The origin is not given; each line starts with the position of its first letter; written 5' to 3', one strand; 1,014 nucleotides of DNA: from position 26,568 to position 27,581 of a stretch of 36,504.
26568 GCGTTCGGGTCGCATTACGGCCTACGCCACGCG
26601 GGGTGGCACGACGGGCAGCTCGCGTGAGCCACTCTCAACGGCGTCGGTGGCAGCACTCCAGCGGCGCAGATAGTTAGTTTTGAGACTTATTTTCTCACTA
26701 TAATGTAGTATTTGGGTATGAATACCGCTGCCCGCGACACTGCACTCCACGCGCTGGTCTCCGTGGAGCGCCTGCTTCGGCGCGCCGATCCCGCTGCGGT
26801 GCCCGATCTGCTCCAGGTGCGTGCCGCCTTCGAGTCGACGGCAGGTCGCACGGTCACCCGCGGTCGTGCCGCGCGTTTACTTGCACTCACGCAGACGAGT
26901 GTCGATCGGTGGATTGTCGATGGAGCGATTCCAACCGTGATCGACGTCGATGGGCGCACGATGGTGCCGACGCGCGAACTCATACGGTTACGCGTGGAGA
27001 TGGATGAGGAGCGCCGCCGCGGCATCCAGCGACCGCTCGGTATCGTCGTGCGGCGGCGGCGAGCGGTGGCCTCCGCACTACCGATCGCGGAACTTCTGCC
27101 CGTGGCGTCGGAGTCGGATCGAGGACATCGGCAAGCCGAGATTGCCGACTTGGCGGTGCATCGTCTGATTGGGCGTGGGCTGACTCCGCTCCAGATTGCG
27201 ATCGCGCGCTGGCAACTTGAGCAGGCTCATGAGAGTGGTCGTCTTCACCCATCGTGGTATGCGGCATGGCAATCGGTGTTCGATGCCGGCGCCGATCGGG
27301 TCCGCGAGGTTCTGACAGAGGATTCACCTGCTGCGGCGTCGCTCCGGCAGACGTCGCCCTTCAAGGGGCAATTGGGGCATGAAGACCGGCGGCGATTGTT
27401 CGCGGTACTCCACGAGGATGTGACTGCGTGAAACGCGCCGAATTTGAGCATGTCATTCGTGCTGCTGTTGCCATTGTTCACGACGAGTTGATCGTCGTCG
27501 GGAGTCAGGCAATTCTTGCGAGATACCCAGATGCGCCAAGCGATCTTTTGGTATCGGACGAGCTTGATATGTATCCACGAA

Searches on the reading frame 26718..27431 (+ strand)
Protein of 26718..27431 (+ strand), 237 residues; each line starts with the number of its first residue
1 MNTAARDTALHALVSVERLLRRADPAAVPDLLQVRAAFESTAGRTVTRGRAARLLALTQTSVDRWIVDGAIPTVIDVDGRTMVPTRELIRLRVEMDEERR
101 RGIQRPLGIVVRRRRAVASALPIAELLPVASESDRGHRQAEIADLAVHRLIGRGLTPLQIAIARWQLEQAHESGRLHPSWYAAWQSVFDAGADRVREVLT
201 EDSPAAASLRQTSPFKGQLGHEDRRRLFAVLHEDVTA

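Call 4: search_protein_families(library=pfam, proteins=[window:26718-27431:+], max_evalue=1)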
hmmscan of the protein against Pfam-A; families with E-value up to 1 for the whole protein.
window:26718-27431:+ (237 aa): 1 family
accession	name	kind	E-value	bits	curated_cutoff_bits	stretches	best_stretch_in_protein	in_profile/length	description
PF12728.13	HTH_17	-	0.085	13.6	27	1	51-90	7-45/51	Helix-turn-helix domain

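Call 5: search_protein_families(library=ncbifam, proteins=[window:26718-27431:+], max_evalue=1)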
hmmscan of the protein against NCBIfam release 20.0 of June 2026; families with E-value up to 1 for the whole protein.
window:26718-27431:+ (237 aa): 0 families

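Call 6: search_protein_families(library=padloc, proteins=[window:26718-27431:+], max_evalue=1)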
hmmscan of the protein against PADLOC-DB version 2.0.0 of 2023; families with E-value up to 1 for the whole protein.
window:26718-27431:+ (237 aa): 0 families

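Call 9: find_homologous_proteins(query=window:26718-27428:+)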
Query window:26718-27428:+ (237 aa): 42 proteins with E <= 0.001 among 6278 candidates.
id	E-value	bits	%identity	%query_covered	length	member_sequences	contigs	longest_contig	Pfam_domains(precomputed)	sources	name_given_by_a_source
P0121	1.6e-134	465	94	100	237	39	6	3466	-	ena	-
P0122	3.0e-129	447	91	100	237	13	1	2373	-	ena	-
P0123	1.7e-102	360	73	98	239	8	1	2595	-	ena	-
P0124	1.1e-100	354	73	97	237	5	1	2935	-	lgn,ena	-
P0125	1.3e-91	324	71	97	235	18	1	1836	-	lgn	-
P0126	2.1e-91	324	69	98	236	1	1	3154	-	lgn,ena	-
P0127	3.8e-91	323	68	99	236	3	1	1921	-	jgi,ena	jgi:hypothetical protein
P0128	7.0e-91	322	69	98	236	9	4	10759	-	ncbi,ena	-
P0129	2.3e-88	314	68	97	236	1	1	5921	-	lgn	-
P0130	7.8e-88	312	68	97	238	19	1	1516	-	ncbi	ncbi:MAG: hypothetical protein WCQ48_09365 [Chloroflexota bacterium]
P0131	3.1e-85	304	64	98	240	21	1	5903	-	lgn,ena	-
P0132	1.3e-84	301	66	97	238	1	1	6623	-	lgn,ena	-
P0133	2.4e-84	301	66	97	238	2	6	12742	-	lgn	-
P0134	4.6e-83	296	66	97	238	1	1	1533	-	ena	-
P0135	1.3e-82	295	64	98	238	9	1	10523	-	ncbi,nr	ncbi:MAG: hypothetical protein NTX95_11925 [Actinobacteria bacterium]|nr:hypothetical protein [Actin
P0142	7.2e-81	289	64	96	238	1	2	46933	-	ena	-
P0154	2.6e-35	140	39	95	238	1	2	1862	PF12728.14,PF00376.30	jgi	jgi:hypothetical protein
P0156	4.1e-32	130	41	87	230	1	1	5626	PF12728.14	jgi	jgi:excisionase family DNA binding protein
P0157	3.9e-27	114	35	94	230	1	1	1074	PF12728.14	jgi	jgi:hypothetical protein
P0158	8.6e-27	112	36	91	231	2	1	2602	PF00376.30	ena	-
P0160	3.4e-24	104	36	92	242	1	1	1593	PF12728.14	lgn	-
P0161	1.5e-23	102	37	81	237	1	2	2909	PF12728.14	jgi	jgi:excisionase family DNA binding protein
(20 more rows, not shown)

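Call 20: predict_structure(alignment_id=A1)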
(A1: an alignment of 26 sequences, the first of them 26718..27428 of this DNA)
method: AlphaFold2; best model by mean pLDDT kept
length: 237 residues; sequences in the alignment: 26
mean_pLDDT: 94.0   pTM: 0.87
mean pLDDT of the five models: 94.0, 93.7, 93.3, 92.4, 92.1
residues with pLDDT >= 90: 205; 70-90: 22; 50-70: 10; < 50: 0
segments of 3 or more residues with pLDDT < 50: none
pLDDT, mean of each block of 10 residues (from residue 1): 92 98 96 97 97 98 97 96 97 98 97 96 85 69 93 95 98 97 98 97 94 94 93 78
secondary structure, 60 per line:
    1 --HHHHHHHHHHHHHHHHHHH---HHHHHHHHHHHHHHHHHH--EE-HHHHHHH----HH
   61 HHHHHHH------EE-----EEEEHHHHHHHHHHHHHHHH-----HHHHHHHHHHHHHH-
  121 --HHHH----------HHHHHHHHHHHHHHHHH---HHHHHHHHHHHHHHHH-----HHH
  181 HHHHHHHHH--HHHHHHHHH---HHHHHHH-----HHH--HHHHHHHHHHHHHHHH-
elements in order: H3-21 H25-42 H48-54 H59-67 E81-84 H85-100 H106-119 H123-126 H137-153 H157-172 H178-189 H192-200 H204-210 H221-236

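Call 26: fold_search(model_id=the predicted structure, library=pdb)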
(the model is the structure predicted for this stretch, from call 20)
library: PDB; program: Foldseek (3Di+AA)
matches with E <= 10: 276; with E <= 0.001: 0
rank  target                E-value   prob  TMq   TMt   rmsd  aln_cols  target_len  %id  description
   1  5i44_B                2.6e-01  0.99  0.21  0.59   3.2        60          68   15  Structure of RacA-DNA complex; P21 form (released 2016-05-04)
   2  7xn2                  2.7e-01  0.85  0.21  0.32  12.1       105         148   15  Crystal structure of CvkR, a novel MerR-type transcriptional regulator (released 2023-03-08)
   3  5d90_A                3.0e-01  0.75  0.24  0.40  16.3       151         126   14  Crystal structure of HiNmlR, a MerR family regulator lacking the sensor domain, bound to promoter DNA (released 2016-06-29)
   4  5i41                  3.7e-01  0.99  0.21  0.61   2.9        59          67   14  Structure of the apo RacA DNA binding domain (released 2016-05-04)
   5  5c8d_E                4.0e-01  0.66  0.28  0.24  12.7       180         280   12  Crystal structure of full-length Thermus thermophilus CarH bound to adenosylcobalamin (dark state) (released 2015-09-30)
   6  4r4e_A                4.2e-01  0.95  0.23  0.53   4.4        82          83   15  Structure of GlnR-DNA complex (released 2015-03-04)
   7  6ama_B                4.5e-01  1.00  0.19  0.73   1.8        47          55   19  Structure of S. coelicolor/S. venezuelae BldC-smeA-ssfA complex to 3.09 Angstrom (released 2018-03-28)
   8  4j2n_A                4.5e-01  1.00  0.19  0.74   2.1        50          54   16  Crystal Structure of mycobacteriophage Pukovnik Xis (released 2013-10-23)
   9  6ama_P                4.7e-01  1.00  0.19  0.72   1.8        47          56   19  Structure of S. coelicolor/S. venezuelae BldC-smeA-ssfA complex to 3.09 Angstrom (released 2018-03-28)
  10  5d90_B                4.7e-01  0.96  0.25  0.43   4.7        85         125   15  Crystal structure of HiNmlR, a MerR family regulator lacking the sensor domain, bound to promoter DNA (released 2016-06-29)
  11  5c8d_D                5.2e-01  0.57  0.25  0.22  12.6       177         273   12  Crystal structure of full-length Thermus thermophilus CarH bound to adenosylcobalamin (dark state) (released 2015-09-30)
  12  5trd_B                5.4e-01  0.51  0.15  0.16   6.4        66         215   23  Structure of RbkR (Riboflavin Kinase) from Thermoplasma acidophilum determined in complex with CTP and its cognate DNA (released 2016-11-23)
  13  2zhh                  5.7e-01  0.66  0.23  0.42  16.9       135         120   13  Crystal structure of SoxR (released 2008-03-25)
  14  5c8f                  5.7e-01  0.51  0.26  0.23  14.0       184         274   14  Crystal structure of light-exposed full-length Thermus thermophilus CarH bound to cobalamin (released 2015-09-30)
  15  4j2n_C                6.0e-01  0.99  0.19  0.71   2.2        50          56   16  Crystal Structure of mycobacteriophage Pukovnik Xis (released 2013-10-23)
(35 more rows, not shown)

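Call 31: find_encoding_contigs(protein=P0142, flank=10000, max_places=3)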
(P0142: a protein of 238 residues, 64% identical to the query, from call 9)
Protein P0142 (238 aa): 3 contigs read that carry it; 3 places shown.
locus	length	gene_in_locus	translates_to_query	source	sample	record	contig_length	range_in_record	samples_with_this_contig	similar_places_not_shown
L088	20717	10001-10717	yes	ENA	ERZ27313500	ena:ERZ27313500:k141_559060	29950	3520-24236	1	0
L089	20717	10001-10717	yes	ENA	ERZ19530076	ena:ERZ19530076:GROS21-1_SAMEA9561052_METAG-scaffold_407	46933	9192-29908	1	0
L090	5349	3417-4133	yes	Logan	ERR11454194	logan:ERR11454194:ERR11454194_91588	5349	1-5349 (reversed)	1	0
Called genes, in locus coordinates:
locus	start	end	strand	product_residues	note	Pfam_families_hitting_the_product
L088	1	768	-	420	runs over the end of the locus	PF00083:Sugar_tr (weak), PF07690:MFS_1, PF12832:MFS_1_like (weak), PF07690:MFS_1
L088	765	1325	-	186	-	PF02622:DUF179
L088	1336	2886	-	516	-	PF04244:DPRP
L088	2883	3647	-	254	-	PF01149:Fapy_DNA_glyco, PF06831:H2TH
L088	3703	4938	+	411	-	PF01593:Amino_oxidase, PF13450:NAD_binding_8, PF01593:Amino_oxidase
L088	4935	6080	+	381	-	PF01266:DAO, PF03721:UDPG_MGDP_dh_N (weak)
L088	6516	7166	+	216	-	PF13369:Transglut_core2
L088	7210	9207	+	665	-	PF01571:GCV_T, PF08669:GCV_T_C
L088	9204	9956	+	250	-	-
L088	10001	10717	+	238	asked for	-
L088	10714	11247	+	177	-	PF19502:DUF6036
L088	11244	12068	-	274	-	PF00892:EamA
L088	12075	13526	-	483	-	PF06253:MTTB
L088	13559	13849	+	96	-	PF22776:K_trans_C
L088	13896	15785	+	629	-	PF02705:K_trans, PF22776:K_trans_C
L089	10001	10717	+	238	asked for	-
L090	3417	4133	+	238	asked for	-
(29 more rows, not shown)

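Call 68: search_protein_families(library=phrogs, proteins=[window:26718-27428:+], max_evalue=0.01)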
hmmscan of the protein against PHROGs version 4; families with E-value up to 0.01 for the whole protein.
window:26718-27428:+ (237 aa): 2 families
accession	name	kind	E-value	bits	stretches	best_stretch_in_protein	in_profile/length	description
phrog_57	-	head and packaging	0.0027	18.6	1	40-149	7-76/199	terminase small subunit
phrog_66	-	integration and excision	0.0054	17.4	1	23-117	71-165/412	excisionase and transcriptional regulator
